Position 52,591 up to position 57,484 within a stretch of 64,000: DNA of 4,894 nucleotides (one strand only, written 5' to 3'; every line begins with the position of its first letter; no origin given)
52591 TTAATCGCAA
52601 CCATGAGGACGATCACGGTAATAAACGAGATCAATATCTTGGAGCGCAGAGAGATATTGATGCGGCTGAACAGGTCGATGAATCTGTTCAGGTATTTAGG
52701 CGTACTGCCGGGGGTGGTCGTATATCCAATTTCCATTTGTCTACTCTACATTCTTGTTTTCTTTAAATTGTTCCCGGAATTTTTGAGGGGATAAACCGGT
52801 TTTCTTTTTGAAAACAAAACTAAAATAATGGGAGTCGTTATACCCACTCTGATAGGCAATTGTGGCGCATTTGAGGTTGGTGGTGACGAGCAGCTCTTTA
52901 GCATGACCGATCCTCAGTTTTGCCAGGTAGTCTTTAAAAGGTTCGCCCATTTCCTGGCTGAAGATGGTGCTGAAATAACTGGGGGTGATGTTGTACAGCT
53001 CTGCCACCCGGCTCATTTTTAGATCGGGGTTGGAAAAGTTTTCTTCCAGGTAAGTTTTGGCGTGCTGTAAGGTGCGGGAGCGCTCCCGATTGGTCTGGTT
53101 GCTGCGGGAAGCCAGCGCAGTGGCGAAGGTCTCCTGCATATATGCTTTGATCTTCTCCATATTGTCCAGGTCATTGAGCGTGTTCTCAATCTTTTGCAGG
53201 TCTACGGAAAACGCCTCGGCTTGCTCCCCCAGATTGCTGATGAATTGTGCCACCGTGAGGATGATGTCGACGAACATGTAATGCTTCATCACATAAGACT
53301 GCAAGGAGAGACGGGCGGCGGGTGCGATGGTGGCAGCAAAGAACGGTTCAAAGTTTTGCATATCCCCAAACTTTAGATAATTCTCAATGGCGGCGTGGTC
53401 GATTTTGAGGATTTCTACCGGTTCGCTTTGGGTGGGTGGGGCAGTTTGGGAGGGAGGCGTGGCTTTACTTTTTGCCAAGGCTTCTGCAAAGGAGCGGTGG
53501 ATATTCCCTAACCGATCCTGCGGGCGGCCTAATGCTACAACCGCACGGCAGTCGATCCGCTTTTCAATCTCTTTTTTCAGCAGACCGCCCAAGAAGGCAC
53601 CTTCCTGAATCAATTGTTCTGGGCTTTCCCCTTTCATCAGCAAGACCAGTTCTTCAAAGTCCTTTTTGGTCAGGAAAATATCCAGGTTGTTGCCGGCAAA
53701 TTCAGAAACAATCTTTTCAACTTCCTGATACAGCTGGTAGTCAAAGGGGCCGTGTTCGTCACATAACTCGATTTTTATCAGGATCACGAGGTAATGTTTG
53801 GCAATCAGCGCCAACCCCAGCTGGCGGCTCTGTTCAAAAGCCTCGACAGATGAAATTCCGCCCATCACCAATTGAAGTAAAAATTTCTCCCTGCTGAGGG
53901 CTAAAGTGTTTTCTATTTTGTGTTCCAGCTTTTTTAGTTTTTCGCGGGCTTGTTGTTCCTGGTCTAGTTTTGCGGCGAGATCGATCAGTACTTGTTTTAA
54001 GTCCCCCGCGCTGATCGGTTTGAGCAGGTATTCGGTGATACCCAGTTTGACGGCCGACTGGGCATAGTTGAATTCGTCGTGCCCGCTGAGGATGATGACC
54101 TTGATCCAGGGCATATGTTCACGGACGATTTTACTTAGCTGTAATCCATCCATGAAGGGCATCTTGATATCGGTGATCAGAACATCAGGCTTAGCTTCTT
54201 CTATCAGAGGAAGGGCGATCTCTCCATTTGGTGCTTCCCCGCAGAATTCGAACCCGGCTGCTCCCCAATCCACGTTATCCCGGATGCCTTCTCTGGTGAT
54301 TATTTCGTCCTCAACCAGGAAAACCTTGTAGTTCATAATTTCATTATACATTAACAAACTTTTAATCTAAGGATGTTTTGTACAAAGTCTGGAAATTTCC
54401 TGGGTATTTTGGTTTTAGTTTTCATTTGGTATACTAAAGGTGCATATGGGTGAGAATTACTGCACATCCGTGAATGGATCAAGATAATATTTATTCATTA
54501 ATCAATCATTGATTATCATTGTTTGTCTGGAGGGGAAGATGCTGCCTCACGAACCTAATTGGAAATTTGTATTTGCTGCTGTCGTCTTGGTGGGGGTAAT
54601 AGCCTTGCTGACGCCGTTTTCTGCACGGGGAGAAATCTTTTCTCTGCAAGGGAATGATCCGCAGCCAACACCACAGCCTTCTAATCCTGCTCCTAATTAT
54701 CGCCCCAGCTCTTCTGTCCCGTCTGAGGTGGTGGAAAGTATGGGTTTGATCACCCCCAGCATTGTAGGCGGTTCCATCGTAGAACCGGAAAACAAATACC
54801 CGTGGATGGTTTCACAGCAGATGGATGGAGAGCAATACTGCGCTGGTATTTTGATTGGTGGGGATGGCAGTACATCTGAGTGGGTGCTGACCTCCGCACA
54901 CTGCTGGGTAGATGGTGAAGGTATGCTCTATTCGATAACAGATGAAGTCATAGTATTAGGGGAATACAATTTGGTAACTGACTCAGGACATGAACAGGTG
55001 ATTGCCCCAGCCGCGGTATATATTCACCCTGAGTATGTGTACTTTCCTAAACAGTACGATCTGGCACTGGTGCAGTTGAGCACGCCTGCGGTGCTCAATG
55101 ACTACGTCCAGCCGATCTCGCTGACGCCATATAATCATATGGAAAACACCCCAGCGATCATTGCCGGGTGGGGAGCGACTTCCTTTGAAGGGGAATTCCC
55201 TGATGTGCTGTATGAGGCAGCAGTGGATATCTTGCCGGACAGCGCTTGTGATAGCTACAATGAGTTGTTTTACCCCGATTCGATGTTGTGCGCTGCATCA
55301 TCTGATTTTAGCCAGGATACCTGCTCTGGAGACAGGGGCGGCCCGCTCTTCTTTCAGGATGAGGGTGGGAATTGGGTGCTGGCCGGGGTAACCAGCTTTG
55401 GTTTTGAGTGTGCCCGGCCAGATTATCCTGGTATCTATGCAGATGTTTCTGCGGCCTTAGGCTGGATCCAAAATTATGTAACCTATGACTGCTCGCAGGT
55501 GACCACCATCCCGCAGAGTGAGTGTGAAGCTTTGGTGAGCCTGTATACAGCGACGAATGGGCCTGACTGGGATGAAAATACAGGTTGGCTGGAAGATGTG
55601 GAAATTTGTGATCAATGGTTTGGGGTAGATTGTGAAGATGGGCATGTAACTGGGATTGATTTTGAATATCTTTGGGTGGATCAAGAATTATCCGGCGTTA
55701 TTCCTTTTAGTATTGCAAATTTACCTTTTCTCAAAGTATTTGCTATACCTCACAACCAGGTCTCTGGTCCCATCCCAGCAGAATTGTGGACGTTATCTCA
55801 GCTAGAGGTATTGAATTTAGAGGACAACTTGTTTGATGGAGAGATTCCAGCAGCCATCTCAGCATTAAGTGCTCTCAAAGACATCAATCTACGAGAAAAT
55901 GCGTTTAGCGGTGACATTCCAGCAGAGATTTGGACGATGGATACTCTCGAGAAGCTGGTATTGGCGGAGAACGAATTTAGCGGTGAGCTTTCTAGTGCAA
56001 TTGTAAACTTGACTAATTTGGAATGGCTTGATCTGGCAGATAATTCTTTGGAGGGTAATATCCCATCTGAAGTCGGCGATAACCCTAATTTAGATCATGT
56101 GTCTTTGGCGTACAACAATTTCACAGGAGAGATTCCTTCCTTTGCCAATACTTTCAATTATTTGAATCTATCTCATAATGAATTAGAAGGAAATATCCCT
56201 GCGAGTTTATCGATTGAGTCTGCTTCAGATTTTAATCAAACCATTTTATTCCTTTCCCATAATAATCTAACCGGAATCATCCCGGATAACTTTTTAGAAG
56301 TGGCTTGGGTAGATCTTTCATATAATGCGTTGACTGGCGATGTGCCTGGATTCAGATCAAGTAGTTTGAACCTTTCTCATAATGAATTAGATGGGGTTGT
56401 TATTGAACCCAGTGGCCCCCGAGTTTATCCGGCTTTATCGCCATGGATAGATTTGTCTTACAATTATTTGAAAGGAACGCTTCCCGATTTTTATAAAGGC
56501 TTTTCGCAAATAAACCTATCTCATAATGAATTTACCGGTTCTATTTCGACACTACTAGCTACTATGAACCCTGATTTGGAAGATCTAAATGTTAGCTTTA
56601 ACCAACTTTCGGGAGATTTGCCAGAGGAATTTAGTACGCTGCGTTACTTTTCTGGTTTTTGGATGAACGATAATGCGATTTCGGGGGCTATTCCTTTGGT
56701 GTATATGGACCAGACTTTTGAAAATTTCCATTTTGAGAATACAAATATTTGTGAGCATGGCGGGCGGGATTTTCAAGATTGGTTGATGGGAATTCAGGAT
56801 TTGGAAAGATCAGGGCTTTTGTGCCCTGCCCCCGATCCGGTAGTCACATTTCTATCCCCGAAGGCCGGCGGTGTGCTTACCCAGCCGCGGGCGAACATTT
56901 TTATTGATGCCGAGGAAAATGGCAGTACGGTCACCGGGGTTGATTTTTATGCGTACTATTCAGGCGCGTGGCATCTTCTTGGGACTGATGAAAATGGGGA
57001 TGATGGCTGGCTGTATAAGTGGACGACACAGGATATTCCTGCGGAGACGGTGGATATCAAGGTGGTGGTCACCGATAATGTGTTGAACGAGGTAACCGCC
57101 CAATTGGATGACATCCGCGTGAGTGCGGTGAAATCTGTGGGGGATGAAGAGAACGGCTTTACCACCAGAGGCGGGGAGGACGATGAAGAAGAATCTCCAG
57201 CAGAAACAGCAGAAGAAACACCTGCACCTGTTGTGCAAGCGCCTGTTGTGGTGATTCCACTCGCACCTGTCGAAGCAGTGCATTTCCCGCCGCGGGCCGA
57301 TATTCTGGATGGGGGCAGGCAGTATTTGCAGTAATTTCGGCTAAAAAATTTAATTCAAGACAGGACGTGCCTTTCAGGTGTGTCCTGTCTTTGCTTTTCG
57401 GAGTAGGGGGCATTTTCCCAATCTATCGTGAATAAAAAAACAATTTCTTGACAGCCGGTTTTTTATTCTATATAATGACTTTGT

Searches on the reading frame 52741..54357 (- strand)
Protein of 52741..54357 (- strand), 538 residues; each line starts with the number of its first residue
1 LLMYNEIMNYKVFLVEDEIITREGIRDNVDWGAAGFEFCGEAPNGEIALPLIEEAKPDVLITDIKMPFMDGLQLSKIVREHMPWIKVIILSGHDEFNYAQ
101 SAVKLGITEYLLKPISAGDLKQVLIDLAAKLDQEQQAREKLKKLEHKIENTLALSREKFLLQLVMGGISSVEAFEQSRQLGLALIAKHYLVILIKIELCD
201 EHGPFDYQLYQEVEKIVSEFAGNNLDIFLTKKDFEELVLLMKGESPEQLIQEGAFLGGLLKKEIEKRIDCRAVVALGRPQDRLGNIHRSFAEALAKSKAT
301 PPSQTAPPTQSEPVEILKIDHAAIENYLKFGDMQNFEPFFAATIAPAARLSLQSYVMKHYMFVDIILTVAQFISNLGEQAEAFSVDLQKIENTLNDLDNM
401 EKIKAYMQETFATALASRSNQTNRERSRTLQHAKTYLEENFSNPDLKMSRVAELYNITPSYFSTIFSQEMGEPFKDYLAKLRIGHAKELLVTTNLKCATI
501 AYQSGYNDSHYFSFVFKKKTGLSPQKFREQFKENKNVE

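Call 54: search_protein_families(library=pfam, proteins=[window:52741-54357:-], max_evalue=0.00001)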
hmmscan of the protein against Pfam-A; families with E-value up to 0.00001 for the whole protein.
window:52741-54357:- (538 aa): 4 families
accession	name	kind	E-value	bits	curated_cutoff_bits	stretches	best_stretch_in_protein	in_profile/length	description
PF00072.30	Response_reg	-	8.3e-24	84.3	30.2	1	12-123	1-109/111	Response regulator receiver domain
PF12833.13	HTH_18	-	1.4e-19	70.6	33.6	1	452-530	2-80/80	Helix-turn-helix domain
PF00165.29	HTH_AraC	-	1e-12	48.2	26.6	1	492-528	6-41/42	Bacterial regulatory helix-turn-helix proteins, AraC family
PF17853.6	GGDEF_2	-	5.2e-08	33.6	24.5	1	169-294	4-111/116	GGDEF-like domain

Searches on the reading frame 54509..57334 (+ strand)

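Call 54: search_protein_families(library=pfam, proteins=[window:54509-57334:+], max_evalue=0.00001)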
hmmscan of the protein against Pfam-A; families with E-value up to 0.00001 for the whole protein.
window:54509-57334:+ (941 aa): 5 families
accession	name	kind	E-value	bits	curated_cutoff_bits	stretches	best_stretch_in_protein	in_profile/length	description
PF00089.32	Trypsin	-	7e-45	154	20.6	1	85-320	1-220/220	Trypsin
PF00560.39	LRR_1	-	2.3e-26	86.6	20.6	0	503-523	1-21/23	Leucine Rich Repeat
PF13855.12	LRR_8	-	7.2e-15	54.9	27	0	479-538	2-61/61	Leucine rich repeat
PF12799.13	LRR_4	-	8.3e-12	45.4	27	0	502-546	1-43/44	Leucine Rich repeats (2 copies)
PF23598.1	LRR_14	-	3.7e-07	29.7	40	1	387-556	51-219/353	Leucine-rich repeat region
